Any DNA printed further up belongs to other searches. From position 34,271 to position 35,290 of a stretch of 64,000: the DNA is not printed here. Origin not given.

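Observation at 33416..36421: xdhC-led operon whose FecCD/BtuC-type permease is fused to a THEP1-like NTPase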

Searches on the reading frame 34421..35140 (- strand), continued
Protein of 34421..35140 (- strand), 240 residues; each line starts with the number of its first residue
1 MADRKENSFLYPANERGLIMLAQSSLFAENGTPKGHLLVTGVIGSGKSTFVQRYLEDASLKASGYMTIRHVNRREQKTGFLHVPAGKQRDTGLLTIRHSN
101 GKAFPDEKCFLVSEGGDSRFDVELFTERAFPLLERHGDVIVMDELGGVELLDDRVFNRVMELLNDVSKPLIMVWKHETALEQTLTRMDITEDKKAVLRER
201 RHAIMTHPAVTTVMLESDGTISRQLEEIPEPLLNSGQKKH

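Call 45: search_protein_families(library=ncbifam, proteins=[L038:2-1762:+, L038:1775-3097:+, L038:3235-4626:+, L038:4639-5919:+, L038:5937-7004:+, L038:7001-7669:+, L038:9509-10609:+], max_evalue=1e-10)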
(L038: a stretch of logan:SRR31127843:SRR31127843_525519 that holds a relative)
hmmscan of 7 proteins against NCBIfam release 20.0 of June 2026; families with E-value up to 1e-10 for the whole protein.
L038:2-1762:+ (586 aa): 16 families
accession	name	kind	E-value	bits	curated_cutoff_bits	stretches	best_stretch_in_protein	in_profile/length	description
TIGR03315.1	Se_ygfK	equivalog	1.8e-176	588.5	835.3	1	6-563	422-985/1012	putative selenate reductase subunit YgfK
NF009410.0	PRK12771.1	subfamily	1.7e-78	264.6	516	1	8-515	27-557/566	NAD(P)-binding protein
NF009454.0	PRK12814.1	equivalog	6.3e-68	229.7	916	1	25-416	99-496/657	putative NADPH-dependent glutamate synthase small subunit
NF009414.0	PRK12778.1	equivalog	5.7e-49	167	1103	1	25-416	333-745/752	bifunctional dihydroorotate dehydrogenase B NAD binding subunit/NADPH-dependent glutamate synthase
TIGR01316.1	gltA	equivalog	7.1e-49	166.8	471.75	1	28-416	35-445/449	NADPH-dependent glutamate synthase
NF010590.0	PRK13984.1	equivalog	3.5e-46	157.6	946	1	32-414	198-600/611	putative oxidoreductase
TIGR01318.1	gltD_gamma_fam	subfamily_domain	1.6e-45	155.6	482.95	1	25-418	44-463/467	glutamate synthase, small subunit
TIGR01317.1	GOGAT_sm_gam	subfamily_domain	8.4e-45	153.5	447.7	1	24-269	45-304/485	glutamate synthase small subunit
NF009408.0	PRK12769.1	equivalog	7.1e-40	136.8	1003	1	31-420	235-651/659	formate-dependent uric acid utilization protein AegA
NF009415.0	PRK12779.1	equivalog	4.5e-37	127.5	1519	1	32-429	210-635/944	putative bifunctional glutamate synthase subunit beta/2-polyprenylphenol hydroxylase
NF009409.0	PRK12770.1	subfamily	4.8e-35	121.3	343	1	118-412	15-342/360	putative glutamate synthase subunit beta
NF009413.0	PRK12775.1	equivalog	4.1e-33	114.3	1895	1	25-413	335-747/1006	putative trifunctional 2-polyprenylphenol hydroxylase/glutamate synthase subunit beta/ferritin domain-containing protein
NF009451.0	PRK12809.1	equivalog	4.2e-28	98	1154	1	20-417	208-631/639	formate-dependent uric acid utilization protein YgfT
NF045663.1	diclust_near_Sec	equivalog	5.3e-23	81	530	1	30-216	18-201/759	pyridine nucleotide-disulfide oxidoreductase/dicluster-binding protein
NF045599.1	bili_reduct_long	exception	8.1e-14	50.8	750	1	113-277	373-533/641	bilirubin reductase, long form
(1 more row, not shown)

L038:1775-3097:+ (440 aa): 21 families
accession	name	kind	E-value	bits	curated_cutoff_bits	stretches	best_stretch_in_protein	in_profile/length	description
NF005540.0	PRK07203.1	equivalog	5.7e-176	585.5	444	1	1-438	2-440/444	putative aminohydrolase SsnA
TIGR03314.1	Se_ssnA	subfamily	4e-157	523.6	455.5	1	1-438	1-439/441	putative selenium metabolism protein SsnA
NF004701.0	PRK06038.1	equivalog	2.3e-66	224.3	609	1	2-435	7-425/432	N-ethylammeline chlorohydrolase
NF006549.0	PRK09045.1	equivalog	2.2e-60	204.5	540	1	2-434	11-437/444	TRZ/ATZ family hydrolase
NF006252.0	PRK08393.1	equivalog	3e-56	191.3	617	1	26-425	26-412/424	N-ethylammeline chlorohydrolase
NF005557.0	PRK07228.1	equivalog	1.3e-54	185.6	522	1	2-435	4-436/445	5'-deoxyadenosine deaminase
NF006055.0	PRK08203.1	equivalog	1.7e-48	165.3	532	1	5-436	11-450/455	8-oxoguanine deaminase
NF004995.0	PRK06380.1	subfamily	8.9e-48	163.3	567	1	2-425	4-412/418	metal-dependent hydrolase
NF012037.0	PRK15493.1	equivalog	1.3e-38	132.9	779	1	5-425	7-422/435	bifunctional S-methyl-5'-thioadenosine deaminase/S-adenosylhomocysteine deaminase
NF005211.0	PRK06687.1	equivalog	5.5e-35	120.9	703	1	6-421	7-418/419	TRZ/ATZ family protein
NF006056.0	PRK08204.1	subfamily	1.1e-33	116.7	391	1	1-432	5-436/449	hypothetical protein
NF004801.0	PRK06151.1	subfamily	2.9e-32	112.1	416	1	6-437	10-463/491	chlorohydrolase family protein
NF006681.0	PRK09229.1-2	equivalog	2.1e-28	99.3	362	1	40-424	35-437/451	formimidoylglutamate deiminase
NF006679.0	PRK09228.1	subfamily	1.3e-26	93.3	351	1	12-379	23-389/433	guanine deaminase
TIGR02967.1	guan_deamin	equivalog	6.3e-25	88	375.4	1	18-378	4-363/401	guanine deaminase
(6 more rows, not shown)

L038:3235-4626:+ (463 aa): 29 families (the best 25 are shown)
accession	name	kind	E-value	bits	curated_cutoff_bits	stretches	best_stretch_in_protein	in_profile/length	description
TIGR02033.1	D-hydantoinase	equivalog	7.1e-163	542.7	393.25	1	1-454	1-453/454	dihydropyrimidinase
NF009941.0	PRK13404.1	subfamily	2.8e-129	431.9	647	1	2-460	7-466/478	dihydropyrimidinase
TIGR03178.1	allantoinase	equivalog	6.8e-73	245.9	357.85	1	1-453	2-439/441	allantoinase AllB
NF004839.0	PRK06189.1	equivalog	9.8e-63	212.3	631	1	1-453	5-445/451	allantoinase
NF058539.1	ergo_uti2_ErtD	equivalog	1.2e-62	212.3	650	1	5-453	7-445/449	hydantoin-5-propionate amidohydrolase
TIGR00857.1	pyrC_multi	subfamily_domain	1e-60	205.9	279.05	1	17-440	6-411/412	dihydroorotase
NF005960.0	PRK08044.1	equivalog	5.6e-59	200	688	1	2-453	6-448/453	allantoinase AllB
NF058538.1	ergo_util_ErtD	equivalog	1.4e-58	198.9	600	1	6-453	7-444/446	hydantoin-5-propionate amidohydrolase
NF006559.0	PRK09060.1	equivalog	3.1e-56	190.6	482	1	1-451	7-434/444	dihydroorotase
NF002668.0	PRK02382.1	equivalog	1.4e-54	185.5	452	1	15-442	12-415/436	dihydroorotase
NF005751.0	PRK07575.1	equivalog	1.4e-44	152.3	529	1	2-442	6-424/440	dihydroorotase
NF006836.0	PRK09357.1-1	equivalog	6.9e-42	143.6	538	1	9-443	9-429/432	dihydroorotase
NF006841.0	PRK09357.2-2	equivalog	2.4e-41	141.8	640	1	9-438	10-417/421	dihydroorotase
NF006688.0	PRK09236.1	equivalog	8.8e-40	136.8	535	1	1-451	4-438/444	dihydroorotase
NF006837.0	PRK09357.1-2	equivalog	3e-38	131.5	575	1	1-441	3-425/428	dihydroorotase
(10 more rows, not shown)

L038:4639-5919:+ (426 aa): 16 families
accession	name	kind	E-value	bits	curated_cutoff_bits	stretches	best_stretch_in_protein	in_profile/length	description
TIGR02967.1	guan_deamin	equivalog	4.3e-93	312.5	375.4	1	21-413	3-398/401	guanine deaminase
NF006679.0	PRK09228.1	subfamily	3.8e-79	266.5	351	1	15-419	22-429/433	guanine deaminase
NF005557.0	PRK07228.1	equivalog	1.5e-53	182.1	522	1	22-418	19-411/445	5'-deoxyadenosine deaminase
NF006549.0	PRK09045.1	equivalog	1.2e-31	109.9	540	1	4-410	10-405/444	TRZ/ATZ family hydrolase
NF006252.0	PRK08393.1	equivalog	3.4e-31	108.7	617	1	28-361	24-341/424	N-ethylammeline chlorohydrolase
NF004701.0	PRK06038.1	equivalog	4.2e-31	108.1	609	1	25-417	24-399/432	N-ethylammeline chlorohydrolase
NF006055.0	PRK08203.1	equivalog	1.5e-29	102.9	532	1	199-385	213-395/455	8-oxoguanine deaminase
NF012037.0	PRK15493.1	equivalog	3.9e-25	88.5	779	1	55-418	54-407/435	bifunctional S-methyl-5'-thioadenosine deaminase/S-adenosylhomocysteine deaminase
NF005211.0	PRK06687.1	equivalog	3.4e-21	75.5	703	1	53-323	51-314/419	TRZ/ATZ family protein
NF004995.0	PRK06380.1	subfamily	3.6e-19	69.1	567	1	56-387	50-367/418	metal-dependent hydrolase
NF006681.0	PRK09229.1-2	equivalog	6.5e-19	68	362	1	164-418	176-423/451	formimidoylglutamate deiminase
NF009059.0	PRK12393.1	equivalog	9.2e-19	67.5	543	1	199-315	217-330/460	amidohydrolase family protein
NF004801.0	PRK06151.1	subfamily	4.7e-17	62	416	1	170-417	188-435/491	chlorohydrolase family protein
TIGR02022.1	hutF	equivalog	1.6e-13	50.2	413.05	1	193-418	206-429/455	formimidoylglutamate deiminase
NF005540.0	PRK07203.1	equivalog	1.1e-12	47.3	444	1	214-317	216-316/444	putative aminohydrolase SsnA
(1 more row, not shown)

L038:5937-7004:+ (355 aa): 2 families
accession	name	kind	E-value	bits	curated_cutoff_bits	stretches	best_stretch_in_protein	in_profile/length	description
NF045664.1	XdhC_rel_AOR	equivalog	9.3e-89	298.1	350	1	4-341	1-345/346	XdhC family aldehyde oxidoreductase maturation factor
TIGR02964.1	xanthine_xdhC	equivalog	2e-42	145.4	161.6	1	20-337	2-246/246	xanthine dehydrogenase accessory protein XdhC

L038:7001-7669:+ (222 aa): 0 families

L038:9509-10609:+ (366 aa): 1 family
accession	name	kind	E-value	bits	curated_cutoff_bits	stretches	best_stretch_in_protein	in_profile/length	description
TIGR04281.1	peripla_PGF_1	equivalog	8.8e-12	44.8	325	1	39-292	6-240/330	PGF-CTERM-anchored ABC transporter substrate-binding protein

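Call 64: predict_structure(alignment_id=A3)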
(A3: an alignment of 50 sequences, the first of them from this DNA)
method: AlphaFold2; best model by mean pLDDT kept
length: 220 residues; sequences in the alignment: 50
mean_pLDDT: 93.6   pTM: 0.90
mean pLDDT of the five models: 93.6, 93.6, 93.4, 93.3, 93.2
residues with pLDDT >= 90: 193; 70-90: 18; 50-70: 7; < 50: 2
segments of 3 or more residues with pLDDT < 50: none
pLDDT, mean of each block of 10 residues (from residue 1): 76 95 98 98 94 95 97 92 85 83 92 93 98 98 98 99 98 96 93 98 98 87
secondary structure, 60 per line:
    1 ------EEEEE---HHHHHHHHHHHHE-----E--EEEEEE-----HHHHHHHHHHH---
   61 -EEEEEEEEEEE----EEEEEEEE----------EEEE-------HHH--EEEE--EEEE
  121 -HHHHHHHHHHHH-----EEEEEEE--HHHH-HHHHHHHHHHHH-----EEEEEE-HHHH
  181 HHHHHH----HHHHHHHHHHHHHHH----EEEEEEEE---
elements in order: E7-11 H15-26 E36-41 H47-57 E62-72 E77-84 E95-98 E111-114 E117-120 H122-133 E139-145 H148-151 H153-164 E170-175 H177-186 H191-205 E210-217

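Call 67: fold_search(model_id=the predicted structure, library=pdb)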
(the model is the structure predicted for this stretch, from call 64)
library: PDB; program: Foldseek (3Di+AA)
matches with E <= 10: 1632; with E <= 0.001: 4
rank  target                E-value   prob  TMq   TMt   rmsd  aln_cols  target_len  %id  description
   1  1ye8                  1.3e-05  1.00  0.49  0.61   5.6       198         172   19  Crystal Structure of THEP1 from the hyperthermophile Aquifex aeolicus (released 2005-03-29)
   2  7jpq_D                2.1e-04  1.00  0.39  0.23  10.4       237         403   12  ORC-O2-5: Human Origin Recognition Complex (ORC) with subunits 2,3,4,5 (released 2020-09-02)
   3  1nlz_C                5.6e-04  0.99  0.40  0.34   8.9       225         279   11  Crystal structure of unliganded traffic ATPase of the type IV secretion system of helicobacter pylori (released 2003-05-06)
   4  7jpo_D                8.6e-04  0.99  0.38  0.23  10.8       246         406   11  ORC-O1AAA: Human Origin Recognition Complex (ORC) with dynamic/unresolved ORC2 WH (released 2020-09-02)
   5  2rko                  1.3e-03  0.99  0.36  0.30   9.2       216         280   13  Crystal Structure of the Vps4p-dimer (released 2008-02-26)
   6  2pt7_B                1.4e-03  0.98  0.38  0.29   9.0       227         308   12  Crystal structure of Cag VirB11 (HP0525) and an inhibitory protein (HP1451) (released 2007-11-13)
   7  1nlz_B                1.5e-03  0.98  0.40  0.31   9.0       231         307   10  Crystal structure of unliganded traffic ATPase of the type IV secretion system of helicobacter pylori (released 2003-05-06)
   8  8fwi_A                1.7e-03  0.89  0.29  0.14  10.0       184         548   16  Structure of dodecameric KaiC-RS-S413E/S414E solved by cryo-EM (released 2023-03-22)
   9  5fhd_A                2.1e-03  0.97  0.37  0.22  11.1       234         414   12  Structure of Bacteroides sp Pif1 complexed with tailed dsDNA resulting in ssDNA bound complex (released 2016-03-30)
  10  7z6h_K                2.3e-03  0.99  0.42  0.24   7.6       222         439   11  Structure of DNA-bound human RAD17-RFC clamp loader and 9-1-1 checkpoint clamp (released 2022-05-04)
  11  5fhe_A                2.5e-03  0.97  0.37  0.22  11.3       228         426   17  Crystal structure of Bacteroides Pif1 bound to ssDNA (released 2016-03-30)
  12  8dba_G                2.5e-03  0.80  0.27  0.15   9.8       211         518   12  Crystal structure of dodecameric KaiC (released 2023-03-22)
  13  5he9_A                2.6e-03  0.99  0.43  0.53   8.0       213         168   14  Bacterial initiation protein in complex with Phage inhibitor protein (released 2016-06-08)
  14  5he8_B                2.6e-03  0.97  0.36  0.45   8.2       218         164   12  Bacterial initiation protein (released 2016-06-08)
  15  2ht1_A                2.6e-03  0.97  0.39  0.29   8.5       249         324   12  The closed ring structure of the Rho transcription termination factor in complex with nucleic acid in the motor domain (released 2006-11-14)
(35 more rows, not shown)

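Call 71: find_encoding_contigs(protein=P0127, flank=7000, max_places=2)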
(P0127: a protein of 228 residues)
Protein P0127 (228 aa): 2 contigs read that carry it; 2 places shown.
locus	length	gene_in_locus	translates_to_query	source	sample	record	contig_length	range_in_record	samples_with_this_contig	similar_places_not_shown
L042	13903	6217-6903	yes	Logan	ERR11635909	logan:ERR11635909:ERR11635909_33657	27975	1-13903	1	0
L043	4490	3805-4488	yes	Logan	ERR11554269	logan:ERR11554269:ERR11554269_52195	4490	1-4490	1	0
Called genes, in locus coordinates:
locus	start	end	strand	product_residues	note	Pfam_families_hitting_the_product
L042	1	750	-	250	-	?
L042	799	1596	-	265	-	PF19842:YqeC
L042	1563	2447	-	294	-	-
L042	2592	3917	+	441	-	PF07969:Amidohydro_3 (faint), PF01979:Amidohydro_1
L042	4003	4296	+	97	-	PF00126:HTH_1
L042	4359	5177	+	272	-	PF02353:CMAS, PF03848:TehB (weak), PF13489:Methyltransf_23, PF06325:PrmA (weak), PF13847:Methyltransf_31, PF08241:Methyltransf_11, PF08242:Methyltransf_12, PF13649:Methyltransf_25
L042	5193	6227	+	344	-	PF02625:XdhC_CoxI, PF13478:XdhC_C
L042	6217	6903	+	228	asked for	PF03266:NTPase_1 (faint)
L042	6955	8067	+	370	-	PF01032:FecCD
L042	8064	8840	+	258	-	PF02463:SMC_N (faint), PF00005:ABC_tran, PF13304:AAA_21 (weak)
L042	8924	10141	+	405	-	PF01497:Peripla_BP_2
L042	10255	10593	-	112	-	PF03551:PadR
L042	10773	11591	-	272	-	PF06180:CbiK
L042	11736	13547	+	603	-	PF00590:TP_methylase, PF11760:CbiG_N, PF11761:CbiG_mid, PF01890:CbiG_C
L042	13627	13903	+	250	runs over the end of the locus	PF00590:TP_methylase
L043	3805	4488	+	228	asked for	PF03266:NTPase_1 (faint)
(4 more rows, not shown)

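Call 72: find_encoding_contigs(protein=P0247, flank=7000, max_places=2)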
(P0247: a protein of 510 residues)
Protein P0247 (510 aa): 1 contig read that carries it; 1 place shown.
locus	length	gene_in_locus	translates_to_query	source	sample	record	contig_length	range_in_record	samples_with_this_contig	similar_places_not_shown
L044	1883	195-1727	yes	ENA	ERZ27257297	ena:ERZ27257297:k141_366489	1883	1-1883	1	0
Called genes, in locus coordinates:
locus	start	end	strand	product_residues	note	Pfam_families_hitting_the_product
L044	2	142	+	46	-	?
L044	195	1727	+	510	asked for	PF00126:HTH_1, PF12804:NTP_transf_3, PF03266:NTPase_1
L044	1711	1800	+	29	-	-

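Call 76: find_homologous_proteins(query=A3, max_evalue=0.00001)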
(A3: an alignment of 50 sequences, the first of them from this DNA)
Query A3 (50 sequences) (220 aa, profile of the alignment): 59 proteins with E <= 0.00001 among 3971 candidates.
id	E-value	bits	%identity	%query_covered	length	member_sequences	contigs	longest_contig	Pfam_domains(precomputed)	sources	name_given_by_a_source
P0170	5.2e-48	181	25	62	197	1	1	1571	PF03266.22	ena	-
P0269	3.1e-47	179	27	81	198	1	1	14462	PF03266.22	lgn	-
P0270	7.4e-47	177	29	69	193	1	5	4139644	PF03266.22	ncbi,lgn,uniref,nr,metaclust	ncbi:nucleoside-triphosphatase [Enterococcus termitis]|uniref:AAA+ ATPase domain-containing protein 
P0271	3.7e-46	175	31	58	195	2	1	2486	PF03266.22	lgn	-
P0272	8.1e-46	174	32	58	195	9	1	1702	PF03266.22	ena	-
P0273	2.8e-45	172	25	79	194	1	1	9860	PF03266.22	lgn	-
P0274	2.9e-45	172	26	74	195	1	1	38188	PF03266.22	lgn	-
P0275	8.2e-45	171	31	58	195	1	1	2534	PF03266.22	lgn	-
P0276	8.9e-45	171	31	58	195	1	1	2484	PF03266.22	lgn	-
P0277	1.8e-44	170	28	79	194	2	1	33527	PF03266.22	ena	-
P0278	4.9e-44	168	30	69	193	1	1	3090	PF03266.22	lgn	-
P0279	9.6e-44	167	24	68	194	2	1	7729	PF03266.22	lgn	-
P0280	1.5e-43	167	29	70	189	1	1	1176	PF03266.22,PF13191.13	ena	-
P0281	1.5e-43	167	30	71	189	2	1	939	PF03266.22,PF13191.13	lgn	-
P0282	2.0e-43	166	30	58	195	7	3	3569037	PF03266.22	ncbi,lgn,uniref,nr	ncbi:hypothetical protein A5819_002473 [Enterococcus sp. 7E2_DIV0204]|uniref:Nucleoside-triphosphata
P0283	2.8e-43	166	29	71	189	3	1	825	PF03266.22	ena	-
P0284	3.6e-43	165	25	75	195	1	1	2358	PF03266.22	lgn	-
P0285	4.1e-43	165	29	60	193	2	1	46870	PF03266.22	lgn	-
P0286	6.4e-43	164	30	71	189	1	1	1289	PF03266.22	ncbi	-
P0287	7.1e-43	164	33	65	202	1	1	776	PF03266.22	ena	-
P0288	7.4e-43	164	29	84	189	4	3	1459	PF03266.22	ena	-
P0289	1.3e-42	164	32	64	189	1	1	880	PF03266.22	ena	-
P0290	1.8e-42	163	29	85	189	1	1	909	PF03266.22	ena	-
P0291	2.2e-42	163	31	63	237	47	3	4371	PF03266.22,PF13191.13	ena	-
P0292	3.8e-42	162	31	71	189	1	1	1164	PF03266.22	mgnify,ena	mgnify:CR=1 FL=1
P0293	4.0e-42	162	31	71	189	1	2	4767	PF03266.22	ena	-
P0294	1.3e-41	160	27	64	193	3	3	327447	PF03266.22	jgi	jgi:nucleoside-triphosphatase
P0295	1.4e-41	160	31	71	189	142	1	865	PF03266.22,PF13191.13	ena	-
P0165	2.1e-41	160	25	65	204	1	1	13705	PF03266.22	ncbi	-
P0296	4.0e-41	159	29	85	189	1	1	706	PF03266.22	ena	-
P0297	4.8e-41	158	31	79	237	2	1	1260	PF03266.22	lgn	-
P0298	9.1e-41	157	29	70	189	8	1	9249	PF03266.22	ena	-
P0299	1.2e-40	157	35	65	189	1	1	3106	PF03266.22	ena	-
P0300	1.3e-40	157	31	71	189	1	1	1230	PF03266.22,PF13191.13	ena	-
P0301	1.6e-40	157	31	71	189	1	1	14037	PF03266.22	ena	-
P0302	2.1e-40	156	31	85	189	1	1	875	PF03266.22,PF13191.13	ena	-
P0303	4.2e-40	155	32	65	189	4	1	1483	PF03266.22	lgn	-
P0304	4.4e-40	155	30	66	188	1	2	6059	PF03266.22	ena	-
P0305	4.7e-40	155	31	71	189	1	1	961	PF03266.22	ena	-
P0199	7.7e-40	154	33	65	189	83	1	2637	PF03266.22,PF13191.13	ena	-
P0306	1.4e-39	154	31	71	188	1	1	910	PF03266.22,PF13191.13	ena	-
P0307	6.0e-39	152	30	65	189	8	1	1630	PF03266.22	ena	-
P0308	8.0e-39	151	35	65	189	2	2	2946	PF03266.22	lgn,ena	-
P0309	9.6e-39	151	29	71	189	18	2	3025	PF03266.22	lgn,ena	-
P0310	1.1e-38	151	31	71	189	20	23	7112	PF03266.22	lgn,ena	-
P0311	1.3e-38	150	30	63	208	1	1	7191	PF03266.22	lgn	-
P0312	3.4e-38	149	29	70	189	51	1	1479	PF03266.22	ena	-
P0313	4.2e-38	149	29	65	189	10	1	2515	PF03266.22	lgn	-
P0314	1.1e-37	147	29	65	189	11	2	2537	PF03266.22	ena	-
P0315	6.9e-37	145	32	59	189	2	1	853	PF03266.22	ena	-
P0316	1.8e-34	137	29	65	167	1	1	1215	PF03266.22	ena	-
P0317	5.4e-31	126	27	64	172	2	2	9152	PF03266.22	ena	-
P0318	1.6e-30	124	27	80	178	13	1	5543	PF03266.22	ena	-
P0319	2.4e-29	120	32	53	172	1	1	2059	PF03266.22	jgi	jgi:nucleoside-triphosphatase THEP1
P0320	5.2e-29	119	27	70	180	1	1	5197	PF03266.22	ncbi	-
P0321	2.3e-27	114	33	56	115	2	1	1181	PF03266.22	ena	-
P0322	1.4e-24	105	31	52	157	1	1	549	PF03266.22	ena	-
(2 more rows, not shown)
